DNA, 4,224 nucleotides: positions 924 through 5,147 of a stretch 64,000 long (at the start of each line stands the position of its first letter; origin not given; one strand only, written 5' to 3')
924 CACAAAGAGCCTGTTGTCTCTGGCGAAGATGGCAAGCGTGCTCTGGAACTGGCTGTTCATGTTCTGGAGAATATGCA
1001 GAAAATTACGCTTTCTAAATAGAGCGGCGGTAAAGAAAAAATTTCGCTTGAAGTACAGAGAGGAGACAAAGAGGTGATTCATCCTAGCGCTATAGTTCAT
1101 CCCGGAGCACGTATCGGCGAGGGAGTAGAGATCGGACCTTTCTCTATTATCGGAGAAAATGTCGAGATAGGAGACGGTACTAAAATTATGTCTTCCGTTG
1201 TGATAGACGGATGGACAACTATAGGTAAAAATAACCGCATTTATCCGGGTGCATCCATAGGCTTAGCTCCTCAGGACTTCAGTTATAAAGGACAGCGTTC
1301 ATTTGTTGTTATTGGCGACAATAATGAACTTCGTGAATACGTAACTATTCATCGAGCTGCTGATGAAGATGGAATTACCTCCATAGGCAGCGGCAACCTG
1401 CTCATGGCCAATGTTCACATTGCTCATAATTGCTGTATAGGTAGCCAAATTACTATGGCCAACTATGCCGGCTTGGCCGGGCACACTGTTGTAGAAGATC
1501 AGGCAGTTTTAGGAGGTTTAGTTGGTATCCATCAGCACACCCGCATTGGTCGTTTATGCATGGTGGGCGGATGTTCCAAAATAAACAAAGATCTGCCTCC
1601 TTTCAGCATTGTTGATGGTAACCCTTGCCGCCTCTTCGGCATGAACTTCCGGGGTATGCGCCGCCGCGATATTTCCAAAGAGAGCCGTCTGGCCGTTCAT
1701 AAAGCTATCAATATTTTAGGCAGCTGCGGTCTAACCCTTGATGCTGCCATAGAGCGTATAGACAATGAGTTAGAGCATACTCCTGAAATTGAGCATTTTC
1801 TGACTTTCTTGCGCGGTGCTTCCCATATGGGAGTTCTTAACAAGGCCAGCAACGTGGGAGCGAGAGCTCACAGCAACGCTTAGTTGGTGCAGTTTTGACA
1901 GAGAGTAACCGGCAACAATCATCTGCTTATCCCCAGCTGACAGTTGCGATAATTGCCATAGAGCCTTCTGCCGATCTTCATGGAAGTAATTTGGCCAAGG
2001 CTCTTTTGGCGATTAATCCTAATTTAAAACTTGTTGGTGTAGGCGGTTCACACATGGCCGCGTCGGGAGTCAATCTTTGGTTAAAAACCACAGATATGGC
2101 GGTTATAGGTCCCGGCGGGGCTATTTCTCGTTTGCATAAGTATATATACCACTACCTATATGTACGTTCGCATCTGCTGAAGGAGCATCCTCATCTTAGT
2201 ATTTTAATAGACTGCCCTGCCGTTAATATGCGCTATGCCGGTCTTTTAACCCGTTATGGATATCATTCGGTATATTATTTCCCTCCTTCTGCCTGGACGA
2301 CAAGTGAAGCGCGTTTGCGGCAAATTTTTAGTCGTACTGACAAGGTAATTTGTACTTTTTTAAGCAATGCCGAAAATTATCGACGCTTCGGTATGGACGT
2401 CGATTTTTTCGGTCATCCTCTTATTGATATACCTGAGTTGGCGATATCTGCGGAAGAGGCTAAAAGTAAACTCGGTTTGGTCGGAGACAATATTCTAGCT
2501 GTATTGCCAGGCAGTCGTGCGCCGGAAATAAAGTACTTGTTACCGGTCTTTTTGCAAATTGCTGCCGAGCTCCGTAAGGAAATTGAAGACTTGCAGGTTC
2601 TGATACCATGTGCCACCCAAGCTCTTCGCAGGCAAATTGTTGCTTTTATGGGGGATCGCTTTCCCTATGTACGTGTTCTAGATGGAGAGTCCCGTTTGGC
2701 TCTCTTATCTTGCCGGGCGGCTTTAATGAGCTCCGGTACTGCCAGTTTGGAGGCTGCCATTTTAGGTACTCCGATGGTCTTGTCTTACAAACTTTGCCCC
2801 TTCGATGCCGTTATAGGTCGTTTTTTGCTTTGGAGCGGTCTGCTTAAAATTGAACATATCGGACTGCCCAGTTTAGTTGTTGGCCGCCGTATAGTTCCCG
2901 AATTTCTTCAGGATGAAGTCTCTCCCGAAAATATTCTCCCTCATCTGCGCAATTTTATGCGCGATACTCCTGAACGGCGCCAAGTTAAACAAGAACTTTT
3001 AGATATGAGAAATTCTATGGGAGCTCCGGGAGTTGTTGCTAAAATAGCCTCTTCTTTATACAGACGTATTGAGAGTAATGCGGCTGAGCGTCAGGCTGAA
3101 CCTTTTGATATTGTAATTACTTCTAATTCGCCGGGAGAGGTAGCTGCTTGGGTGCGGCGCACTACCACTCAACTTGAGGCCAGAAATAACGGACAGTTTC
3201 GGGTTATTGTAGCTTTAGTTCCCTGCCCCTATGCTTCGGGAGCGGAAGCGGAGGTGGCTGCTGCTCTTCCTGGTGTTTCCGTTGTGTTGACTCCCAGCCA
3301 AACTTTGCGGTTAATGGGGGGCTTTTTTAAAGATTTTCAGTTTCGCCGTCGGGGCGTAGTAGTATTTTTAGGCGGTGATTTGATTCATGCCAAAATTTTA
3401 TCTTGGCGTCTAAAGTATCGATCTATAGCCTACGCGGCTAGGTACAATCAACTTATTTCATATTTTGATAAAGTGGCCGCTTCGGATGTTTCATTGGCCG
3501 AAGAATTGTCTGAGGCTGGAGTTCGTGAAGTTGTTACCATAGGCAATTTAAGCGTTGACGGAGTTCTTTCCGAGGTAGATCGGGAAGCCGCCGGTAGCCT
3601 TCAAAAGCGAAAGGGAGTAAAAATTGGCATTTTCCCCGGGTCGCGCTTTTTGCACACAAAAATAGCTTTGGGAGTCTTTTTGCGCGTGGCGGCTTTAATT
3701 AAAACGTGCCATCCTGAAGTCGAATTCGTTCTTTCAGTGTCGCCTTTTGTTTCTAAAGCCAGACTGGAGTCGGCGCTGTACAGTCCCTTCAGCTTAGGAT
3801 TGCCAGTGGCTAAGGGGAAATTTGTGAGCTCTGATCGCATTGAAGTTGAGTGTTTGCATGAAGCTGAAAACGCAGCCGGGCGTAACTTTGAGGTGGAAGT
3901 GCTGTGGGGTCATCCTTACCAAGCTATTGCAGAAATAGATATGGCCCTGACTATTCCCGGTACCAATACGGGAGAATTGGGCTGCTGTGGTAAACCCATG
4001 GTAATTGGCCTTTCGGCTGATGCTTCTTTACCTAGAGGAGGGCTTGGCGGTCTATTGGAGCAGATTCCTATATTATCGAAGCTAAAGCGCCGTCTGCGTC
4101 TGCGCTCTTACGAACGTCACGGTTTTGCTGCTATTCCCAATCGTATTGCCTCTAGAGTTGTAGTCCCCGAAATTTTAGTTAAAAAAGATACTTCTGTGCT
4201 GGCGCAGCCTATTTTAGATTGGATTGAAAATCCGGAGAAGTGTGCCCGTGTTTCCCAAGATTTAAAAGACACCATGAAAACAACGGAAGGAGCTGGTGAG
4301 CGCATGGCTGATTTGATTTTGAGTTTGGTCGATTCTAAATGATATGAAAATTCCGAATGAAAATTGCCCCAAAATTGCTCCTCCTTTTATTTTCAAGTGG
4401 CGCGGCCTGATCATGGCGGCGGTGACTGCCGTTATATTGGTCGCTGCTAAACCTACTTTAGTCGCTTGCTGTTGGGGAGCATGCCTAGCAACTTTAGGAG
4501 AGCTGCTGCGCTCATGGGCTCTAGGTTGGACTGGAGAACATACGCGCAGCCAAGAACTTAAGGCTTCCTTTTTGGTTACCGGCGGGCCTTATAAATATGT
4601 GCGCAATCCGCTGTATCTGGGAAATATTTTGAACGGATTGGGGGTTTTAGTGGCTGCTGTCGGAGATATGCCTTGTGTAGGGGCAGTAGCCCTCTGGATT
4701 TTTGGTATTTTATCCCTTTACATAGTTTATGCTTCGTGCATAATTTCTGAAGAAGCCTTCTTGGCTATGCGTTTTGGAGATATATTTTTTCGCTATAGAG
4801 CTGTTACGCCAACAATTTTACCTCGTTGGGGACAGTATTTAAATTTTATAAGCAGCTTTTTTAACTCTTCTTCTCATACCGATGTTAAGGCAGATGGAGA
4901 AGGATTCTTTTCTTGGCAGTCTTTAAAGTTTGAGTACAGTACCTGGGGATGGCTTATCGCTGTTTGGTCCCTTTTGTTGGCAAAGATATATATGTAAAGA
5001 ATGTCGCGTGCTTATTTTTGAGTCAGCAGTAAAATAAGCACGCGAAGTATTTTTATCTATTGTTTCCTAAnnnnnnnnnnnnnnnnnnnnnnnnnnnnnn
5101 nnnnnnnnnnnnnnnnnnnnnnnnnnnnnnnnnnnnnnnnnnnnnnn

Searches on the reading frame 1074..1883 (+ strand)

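Call 14: search_protein_families(library=pfam, proteins=[window:1074-1883:+], max_evalue=0.00001)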
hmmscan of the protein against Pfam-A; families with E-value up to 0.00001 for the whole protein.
window:1074-1883:+ (269 aa): 3 families
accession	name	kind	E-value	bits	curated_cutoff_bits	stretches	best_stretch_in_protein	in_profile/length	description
PF00132.30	Hexapep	-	3.7e-27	93.3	27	1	29-63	1-35/36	Bacterial transferase hexapeptide (six repeats)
PF13720.11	Acetyltransf_11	-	4.6e-20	72.2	24.5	1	173-250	1-78/82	Udp N-acetylglucosamine O-acyltransferase; Domain 2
PF25084.1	LbH_EIF2B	-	1.7e-07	31.7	54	0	5-56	21-70/105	EIF2B subunit epsilon LbH domain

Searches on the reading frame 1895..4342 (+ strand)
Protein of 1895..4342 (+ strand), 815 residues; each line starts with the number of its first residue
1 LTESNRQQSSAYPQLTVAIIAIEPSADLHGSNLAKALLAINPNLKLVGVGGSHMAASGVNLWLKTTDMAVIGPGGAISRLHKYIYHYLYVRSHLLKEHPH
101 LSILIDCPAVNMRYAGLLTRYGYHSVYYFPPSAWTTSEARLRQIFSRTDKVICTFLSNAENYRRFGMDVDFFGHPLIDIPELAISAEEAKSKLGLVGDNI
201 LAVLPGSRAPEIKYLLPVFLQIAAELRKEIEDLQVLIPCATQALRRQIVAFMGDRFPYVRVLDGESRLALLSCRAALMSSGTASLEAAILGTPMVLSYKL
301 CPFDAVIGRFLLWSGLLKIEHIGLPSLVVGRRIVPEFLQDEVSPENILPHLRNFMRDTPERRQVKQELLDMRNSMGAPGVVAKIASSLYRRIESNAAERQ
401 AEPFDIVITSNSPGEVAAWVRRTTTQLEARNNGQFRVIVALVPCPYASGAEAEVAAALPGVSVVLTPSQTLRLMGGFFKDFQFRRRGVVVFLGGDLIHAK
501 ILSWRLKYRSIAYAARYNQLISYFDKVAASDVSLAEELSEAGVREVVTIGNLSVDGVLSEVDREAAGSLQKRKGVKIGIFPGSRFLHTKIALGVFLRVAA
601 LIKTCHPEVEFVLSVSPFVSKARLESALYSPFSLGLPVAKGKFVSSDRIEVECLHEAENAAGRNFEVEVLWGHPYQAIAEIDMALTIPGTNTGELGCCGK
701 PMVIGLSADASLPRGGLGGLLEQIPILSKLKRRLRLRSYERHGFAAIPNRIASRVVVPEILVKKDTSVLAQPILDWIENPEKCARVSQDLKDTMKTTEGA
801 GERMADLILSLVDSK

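Call 14: search_protein_families(library=pfam, proteins=[window:1895-4342:+], max_evalue=0.00001)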
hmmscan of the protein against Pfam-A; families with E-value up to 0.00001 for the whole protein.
window:1895-4342:+ (815 aa): 1 family
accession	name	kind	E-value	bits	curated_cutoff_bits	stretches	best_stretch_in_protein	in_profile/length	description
PF02684.21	LpxB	-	2.1e-75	254.4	22.6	1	17-360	1-344/374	Lipid-A-disaccharide synthetase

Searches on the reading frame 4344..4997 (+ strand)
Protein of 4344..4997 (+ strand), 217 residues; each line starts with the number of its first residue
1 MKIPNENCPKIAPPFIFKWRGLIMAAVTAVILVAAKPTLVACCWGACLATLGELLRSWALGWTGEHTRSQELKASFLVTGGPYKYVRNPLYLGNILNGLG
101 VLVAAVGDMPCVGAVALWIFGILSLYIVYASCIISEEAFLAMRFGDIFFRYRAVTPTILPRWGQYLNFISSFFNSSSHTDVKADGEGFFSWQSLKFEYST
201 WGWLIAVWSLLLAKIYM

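Call 14: search_protein_families(library=pfam, proteins=[window:4344-4997:+], max_evalue=0.00001)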
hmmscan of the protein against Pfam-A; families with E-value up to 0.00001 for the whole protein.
window:4344-4997:+ (217 aa): 2 families
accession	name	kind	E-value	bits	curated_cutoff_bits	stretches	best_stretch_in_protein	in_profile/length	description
PF04191.18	PEMT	-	3.9e-06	27.7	25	1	47-146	8-104/105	Phospholipid methyltransferase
PF04140.19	ICMT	-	3.9e-06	27.6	24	0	49-140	5-93/95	Isoprenylcysteine carboxyl methyltransferase (ICMT) family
